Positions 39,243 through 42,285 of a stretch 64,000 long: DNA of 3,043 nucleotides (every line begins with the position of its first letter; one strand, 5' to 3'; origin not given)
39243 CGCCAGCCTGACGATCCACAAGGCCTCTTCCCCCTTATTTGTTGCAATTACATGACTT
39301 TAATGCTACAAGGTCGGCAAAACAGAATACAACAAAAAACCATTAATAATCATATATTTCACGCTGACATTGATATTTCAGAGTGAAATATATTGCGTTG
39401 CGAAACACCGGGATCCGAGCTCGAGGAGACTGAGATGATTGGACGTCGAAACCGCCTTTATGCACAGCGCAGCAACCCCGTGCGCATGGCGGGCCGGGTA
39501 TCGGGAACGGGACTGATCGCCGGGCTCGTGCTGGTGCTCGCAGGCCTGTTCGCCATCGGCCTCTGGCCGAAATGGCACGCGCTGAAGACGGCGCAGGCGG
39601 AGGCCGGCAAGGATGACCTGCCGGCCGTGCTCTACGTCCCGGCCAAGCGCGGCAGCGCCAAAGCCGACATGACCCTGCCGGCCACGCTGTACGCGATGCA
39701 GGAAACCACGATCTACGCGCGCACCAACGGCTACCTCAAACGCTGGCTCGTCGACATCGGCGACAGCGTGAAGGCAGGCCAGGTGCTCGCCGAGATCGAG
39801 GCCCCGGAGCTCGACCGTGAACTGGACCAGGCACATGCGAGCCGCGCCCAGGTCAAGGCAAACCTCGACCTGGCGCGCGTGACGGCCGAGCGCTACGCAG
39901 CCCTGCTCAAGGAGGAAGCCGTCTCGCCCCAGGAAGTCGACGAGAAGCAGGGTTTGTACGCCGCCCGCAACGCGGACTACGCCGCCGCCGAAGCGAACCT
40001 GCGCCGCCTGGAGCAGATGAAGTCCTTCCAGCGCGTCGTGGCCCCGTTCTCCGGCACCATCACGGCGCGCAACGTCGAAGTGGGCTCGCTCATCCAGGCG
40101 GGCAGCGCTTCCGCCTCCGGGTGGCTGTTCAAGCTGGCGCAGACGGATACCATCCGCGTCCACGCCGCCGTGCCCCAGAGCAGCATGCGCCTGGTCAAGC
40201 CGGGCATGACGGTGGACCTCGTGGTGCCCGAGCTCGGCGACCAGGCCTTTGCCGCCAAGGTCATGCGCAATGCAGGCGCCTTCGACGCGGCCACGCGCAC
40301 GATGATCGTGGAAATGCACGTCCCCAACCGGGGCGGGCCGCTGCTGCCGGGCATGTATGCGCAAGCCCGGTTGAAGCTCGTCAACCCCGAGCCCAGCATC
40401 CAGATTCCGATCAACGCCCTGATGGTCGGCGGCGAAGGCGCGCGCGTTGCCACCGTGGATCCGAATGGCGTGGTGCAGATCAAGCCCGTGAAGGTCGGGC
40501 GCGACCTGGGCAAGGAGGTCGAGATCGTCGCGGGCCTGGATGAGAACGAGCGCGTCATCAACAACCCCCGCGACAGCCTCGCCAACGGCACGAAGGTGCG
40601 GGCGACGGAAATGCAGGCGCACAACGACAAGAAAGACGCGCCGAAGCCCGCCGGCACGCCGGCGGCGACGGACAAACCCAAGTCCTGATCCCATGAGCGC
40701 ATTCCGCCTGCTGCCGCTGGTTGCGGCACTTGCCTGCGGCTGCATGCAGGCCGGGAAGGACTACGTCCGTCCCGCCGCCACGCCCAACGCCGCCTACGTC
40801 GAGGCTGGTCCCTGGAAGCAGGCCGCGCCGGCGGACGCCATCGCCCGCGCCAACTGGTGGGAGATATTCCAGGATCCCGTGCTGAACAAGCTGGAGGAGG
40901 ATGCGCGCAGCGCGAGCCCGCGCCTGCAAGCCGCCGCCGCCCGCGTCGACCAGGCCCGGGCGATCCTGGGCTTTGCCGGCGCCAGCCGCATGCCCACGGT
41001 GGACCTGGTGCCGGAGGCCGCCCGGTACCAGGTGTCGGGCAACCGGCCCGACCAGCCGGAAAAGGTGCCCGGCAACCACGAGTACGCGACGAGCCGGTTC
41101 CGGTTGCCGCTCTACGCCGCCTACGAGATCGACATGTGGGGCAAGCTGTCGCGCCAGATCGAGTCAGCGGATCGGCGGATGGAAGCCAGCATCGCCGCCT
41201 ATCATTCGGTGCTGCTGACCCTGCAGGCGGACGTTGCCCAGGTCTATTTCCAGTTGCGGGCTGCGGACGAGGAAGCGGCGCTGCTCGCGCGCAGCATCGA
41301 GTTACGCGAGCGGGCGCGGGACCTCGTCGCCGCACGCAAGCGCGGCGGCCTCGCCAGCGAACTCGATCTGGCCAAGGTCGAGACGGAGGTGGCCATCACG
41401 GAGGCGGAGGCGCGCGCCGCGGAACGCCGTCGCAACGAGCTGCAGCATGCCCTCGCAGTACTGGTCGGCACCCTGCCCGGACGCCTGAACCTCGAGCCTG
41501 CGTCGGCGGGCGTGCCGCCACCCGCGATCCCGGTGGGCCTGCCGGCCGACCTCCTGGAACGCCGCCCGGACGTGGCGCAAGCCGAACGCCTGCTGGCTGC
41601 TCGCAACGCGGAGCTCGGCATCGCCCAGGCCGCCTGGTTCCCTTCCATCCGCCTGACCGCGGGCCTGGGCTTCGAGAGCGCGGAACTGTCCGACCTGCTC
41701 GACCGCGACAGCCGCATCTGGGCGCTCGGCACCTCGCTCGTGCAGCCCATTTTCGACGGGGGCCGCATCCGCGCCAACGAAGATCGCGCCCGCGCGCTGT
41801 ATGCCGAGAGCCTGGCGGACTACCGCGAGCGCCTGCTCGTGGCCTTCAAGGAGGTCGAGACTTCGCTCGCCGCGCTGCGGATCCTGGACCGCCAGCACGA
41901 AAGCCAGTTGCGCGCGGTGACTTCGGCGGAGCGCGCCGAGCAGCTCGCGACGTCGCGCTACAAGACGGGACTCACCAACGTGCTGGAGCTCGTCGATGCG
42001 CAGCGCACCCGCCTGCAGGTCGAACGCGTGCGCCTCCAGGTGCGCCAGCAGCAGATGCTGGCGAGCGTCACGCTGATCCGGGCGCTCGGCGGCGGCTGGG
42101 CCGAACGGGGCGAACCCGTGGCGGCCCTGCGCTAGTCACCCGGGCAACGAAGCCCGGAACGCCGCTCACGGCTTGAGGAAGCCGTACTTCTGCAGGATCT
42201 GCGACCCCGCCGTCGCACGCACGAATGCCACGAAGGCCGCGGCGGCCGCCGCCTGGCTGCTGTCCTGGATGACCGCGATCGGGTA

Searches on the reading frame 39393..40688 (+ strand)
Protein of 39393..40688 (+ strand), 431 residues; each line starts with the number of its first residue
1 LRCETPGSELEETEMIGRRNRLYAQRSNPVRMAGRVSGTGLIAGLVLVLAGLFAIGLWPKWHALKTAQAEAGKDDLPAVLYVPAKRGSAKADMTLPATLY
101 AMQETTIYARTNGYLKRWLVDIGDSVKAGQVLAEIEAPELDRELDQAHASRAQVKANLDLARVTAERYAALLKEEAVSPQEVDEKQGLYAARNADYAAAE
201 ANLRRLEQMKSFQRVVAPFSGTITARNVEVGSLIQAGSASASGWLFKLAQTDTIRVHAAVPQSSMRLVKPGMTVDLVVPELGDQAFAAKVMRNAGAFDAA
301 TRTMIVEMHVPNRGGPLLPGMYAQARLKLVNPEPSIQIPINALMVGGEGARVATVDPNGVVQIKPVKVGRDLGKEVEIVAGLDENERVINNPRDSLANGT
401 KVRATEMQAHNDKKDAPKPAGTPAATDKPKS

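Call 8: search_protein_families(library=pfam, proteins=[window:39393-40688:+], max_evalue=0.001)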
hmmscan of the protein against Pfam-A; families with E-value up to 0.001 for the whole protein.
window:39393-40688:+ (431 aa): 4 families
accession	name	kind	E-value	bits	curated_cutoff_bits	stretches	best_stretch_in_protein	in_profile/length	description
PF16576.10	HlyD_D23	-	4e-25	88.8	30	1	104-323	19-214/214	Barrel-sandwich domain of CusB or HlyD membrane-fusion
PF13437.12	HlyD_3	-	3.9e-16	60.1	22.2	1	215-320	2-106/106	HlyD family secretion protein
PF00364.28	Biotin_lipoyl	-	7.9e-09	35.7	22.1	0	113-137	15-38/73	Biotin-requiring enzyme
PF13533.13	Biotin_lipoyl_2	-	3.8e-07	30.2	29.8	1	106-136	2-32/32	Biotin-lipoyl like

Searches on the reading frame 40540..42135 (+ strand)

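Call 8: search_protein_families(library=pfam, proteins=[window:40540-42135:+], max_evalue=0.001)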
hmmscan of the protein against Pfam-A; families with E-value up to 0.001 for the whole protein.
window:40540-42135:+ (531 aa): 1 family
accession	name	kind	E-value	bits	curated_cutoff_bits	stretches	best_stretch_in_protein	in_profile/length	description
PF02321.23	OEP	-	2.2e-46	158.5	22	2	336-517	6-187/187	Outer membrane efflux protein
